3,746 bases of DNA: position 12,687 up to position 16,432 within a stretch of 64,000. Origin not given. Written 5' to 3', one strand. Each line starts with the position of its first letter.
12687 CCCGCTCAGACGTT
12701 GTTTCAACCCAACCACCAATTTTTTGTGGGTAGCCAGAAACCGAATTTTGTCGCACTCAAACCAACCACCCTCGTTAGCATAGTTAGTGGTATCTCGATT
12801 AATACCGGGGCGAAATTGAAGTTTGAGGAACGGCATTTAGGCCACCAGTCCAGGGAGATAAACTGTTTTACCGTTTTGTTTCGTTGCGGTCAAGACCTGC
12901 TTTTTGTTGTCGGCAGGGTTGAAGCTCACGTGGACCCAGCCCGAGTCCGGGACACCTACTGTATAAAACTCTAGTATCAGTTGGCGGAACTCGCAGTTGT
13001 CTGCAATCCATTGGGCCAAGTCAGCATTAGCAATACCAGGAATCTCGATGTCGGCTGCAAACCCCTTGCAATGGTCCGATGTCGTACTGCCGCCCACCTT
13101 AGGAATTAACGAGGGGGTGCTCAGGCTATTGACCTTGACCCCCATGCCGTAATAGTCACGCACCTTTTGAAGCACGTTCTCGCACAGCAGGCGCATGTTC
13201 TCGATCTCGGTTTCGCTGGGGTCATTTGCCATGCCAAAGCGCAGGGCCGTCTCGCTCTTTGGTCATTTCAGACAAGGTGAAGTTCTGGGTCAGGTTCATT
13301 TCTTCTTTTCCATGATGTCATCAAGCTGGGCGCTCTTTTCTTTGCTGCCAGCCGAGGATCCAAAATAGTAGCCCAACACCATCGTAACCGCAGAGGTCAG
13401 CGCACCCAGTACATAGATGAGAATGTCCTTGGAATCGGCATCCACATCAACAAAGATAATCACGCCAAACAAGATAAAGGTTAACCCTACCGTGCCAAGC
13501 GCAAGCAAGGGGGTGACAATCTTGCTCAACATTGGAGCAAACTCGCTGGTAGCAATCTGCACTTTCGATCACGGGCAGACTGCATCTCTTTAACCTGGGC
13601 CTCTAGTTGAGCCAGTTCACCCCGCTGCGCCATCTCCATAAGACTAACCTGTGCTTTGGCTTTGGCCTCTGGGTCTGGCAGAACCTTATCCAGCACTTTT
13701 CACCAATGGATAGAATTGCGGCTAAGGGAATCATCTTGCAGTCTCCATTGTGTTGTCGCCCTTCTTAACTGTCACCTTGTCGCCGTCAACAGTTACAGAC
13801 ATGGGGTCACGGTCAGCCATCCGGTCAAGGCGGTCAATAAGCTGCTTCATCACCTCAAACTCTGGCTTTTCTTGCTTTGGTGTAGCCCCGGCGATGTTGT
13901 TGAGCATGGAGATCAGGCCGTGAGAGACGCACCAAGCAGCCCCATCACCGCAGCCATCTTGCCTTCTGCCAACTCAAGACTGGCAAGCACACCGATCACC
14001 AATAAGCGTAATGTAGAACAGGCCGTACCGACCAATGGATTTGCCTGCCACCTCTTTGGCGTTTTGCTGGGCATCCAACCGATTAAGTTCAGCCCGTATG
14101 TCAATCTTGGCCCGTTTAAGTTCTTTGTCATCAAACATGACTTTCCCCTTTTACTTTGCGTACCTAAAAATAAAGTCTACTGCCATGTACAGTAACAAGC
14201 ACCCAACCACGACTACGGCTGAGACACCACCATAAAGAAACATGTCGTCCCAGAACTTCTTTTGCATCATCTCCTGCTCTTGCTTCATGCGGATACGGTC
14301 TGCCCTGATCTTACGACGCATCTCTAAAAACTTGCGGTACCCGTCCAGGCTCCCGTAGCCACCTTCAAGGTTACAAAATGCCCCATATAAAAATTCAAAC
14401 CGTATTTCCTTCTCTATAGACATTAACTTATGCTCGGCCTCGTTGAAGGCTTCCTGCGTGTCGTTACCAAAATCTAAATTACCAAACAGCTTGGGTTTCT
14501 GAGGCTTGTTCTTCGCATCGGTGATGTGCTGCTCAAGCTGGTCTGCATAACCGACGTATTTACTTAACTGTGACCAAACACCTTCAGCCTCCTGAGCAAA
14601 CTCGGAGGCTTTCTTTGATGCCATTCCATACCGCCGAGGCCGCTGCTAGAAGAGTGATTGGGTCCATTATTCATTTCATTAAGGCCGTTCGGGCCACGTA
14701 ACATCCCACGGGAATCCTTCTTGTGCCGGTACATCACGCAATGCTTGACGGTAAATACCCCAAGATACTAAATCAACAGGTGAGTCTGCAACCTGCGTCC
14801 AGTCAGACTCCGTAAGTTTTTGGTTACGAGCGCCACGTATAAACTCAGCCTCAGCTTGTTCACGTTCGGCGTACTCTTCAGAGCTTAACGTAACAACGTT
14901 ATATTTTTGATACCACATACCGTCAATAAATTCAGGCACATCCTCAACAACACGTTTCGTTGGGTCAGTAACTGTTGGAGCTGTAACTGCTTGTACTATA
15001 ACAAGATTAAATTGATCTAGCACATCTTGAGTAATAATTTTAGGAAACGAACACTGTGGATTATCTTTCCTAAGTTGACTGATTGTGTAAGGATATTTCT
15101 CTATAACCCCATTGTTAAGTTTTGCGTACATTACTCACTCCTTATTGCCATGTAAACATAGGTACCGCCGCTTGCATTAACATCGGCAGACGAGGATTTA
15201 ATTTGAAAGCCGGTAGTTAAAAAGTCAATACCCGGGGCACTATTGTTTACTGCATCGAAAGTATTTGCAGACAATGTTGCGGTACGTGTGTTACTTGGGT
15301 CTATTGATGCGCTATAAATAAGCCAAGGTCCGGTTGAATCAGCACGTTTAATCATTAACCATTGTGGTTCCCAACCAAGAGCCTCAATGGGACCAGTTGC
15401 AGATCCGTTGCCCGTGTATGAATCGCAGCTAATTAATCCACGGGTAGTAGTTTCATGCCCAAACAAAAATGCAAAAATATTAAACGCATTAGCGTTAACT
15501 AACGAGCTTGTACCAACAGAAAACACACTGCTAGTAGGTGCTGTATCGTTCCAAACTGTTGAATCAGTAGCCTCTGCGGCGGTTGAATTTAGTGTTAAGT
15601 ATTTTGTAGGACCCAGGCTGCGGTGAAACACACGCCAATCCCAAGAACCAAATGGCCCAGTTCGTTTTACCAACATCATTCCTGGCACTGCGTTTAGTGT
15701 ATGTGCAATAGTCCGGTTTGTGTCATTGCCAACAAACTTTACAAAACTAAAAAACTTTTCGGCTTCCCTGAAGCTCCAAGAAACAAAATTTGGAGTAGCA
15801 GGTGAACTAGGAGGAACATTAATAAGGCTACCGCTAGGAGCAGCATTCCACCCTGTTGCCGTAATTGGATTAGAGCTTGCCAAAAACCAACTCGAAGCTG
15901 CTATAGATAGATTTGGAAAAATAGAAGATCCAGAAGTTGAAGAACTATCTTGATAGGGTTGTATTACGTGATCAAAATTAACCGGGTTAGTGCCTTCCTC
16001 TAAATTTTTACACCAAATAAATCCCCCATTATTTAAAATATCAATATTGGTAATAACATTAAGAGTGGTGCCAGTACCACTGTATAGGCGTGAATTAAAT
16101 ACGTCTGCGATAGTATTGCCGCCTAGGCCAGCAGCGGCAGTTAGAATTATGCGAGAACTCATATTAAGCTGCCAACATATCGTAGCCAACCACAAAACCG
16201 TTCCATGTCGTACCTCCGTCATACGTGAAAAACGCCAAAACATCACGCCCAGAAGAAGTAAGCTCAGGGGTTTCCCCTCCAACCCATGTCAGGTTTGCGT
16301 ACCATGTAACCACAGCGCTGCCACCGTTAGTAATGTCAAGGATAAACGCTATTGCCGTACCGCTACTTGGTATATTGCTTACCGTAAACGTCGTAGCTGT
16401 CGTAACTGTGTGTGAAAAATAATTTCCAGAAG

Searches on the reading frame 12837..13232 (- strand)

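Call 67: search_protein_families(library=phrogs, proteins=[window:12837-13232:-], max_evalue=0.00001)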
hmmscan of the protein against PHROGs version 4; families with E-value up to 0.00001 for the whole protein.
window:12837-13232:- (131 aa): 1 family
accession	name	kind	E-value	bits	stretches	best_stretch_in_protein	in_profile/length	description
phrog_894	-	lysis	2.2e-26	93.8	1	9-130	66-189/389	endolysin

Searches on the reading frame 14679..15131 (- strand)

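Call 67: search_protein_families(library=phrogs, proteins=[window:14679-15131:-], max_evalue=0.00001)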
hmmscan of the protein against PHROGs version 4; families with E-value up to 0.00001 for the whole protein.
window:14679-15131:- (150 aa): 5 families
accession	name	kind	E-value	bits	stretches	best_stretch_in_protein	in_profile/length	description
phrog_4912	-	tail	6e-17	63.1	1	76-150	125-201/226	tail fiber assembly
phrog_8716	-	tail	7.9e-15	56.4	1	65-150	47-144/152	tail fiber protein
phrog_4998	-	unknown function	1.8e-12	48.4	1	11-99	16-101/218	-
phrog_8746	-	tail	2.9e-12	47.9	1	90-150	74-138/139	tail fiber assembly protein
phrog_4628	-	tail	3e-12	47.9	1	85-150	55-124/126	tail fiber assembly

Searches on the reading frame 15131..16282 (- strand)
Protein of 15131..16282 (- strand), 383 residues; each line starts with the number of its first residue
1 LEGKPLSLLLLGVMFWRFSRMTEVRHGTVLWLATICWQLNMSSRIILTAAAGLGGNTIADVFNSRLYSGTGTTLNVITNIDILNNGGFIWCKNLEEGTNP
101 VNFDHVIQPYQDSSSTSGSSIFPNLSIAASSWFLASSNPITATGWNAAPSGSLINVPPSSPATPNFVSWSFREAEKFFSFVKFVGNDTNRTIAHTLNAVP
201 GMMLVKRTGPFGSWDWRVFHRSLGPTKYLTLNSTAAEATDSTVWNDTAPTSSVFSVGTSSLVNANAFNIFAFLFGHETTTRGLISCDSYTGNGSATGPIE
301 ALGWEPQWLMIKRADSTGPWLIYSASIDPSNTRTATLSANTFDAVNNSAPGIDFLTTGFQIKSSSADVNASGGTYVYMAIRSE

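Call 67: search_protein_families(library=phrogs, proteins=[window:15131-16282:-], max_evalue=0.00001)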
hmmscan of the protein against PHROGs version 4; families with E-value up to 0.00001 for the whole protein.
window:15131-16282:- (383 aa): 2 families
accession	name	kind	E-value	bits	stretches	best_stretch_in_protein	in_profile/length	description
phrog_19943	-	head and packaging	1.8e-45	156.1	1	177-380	1019-1216/1227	virion structural protein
phrog_24898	-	tail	1.6e-39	137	1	174-380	152-357/371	tail fiber protein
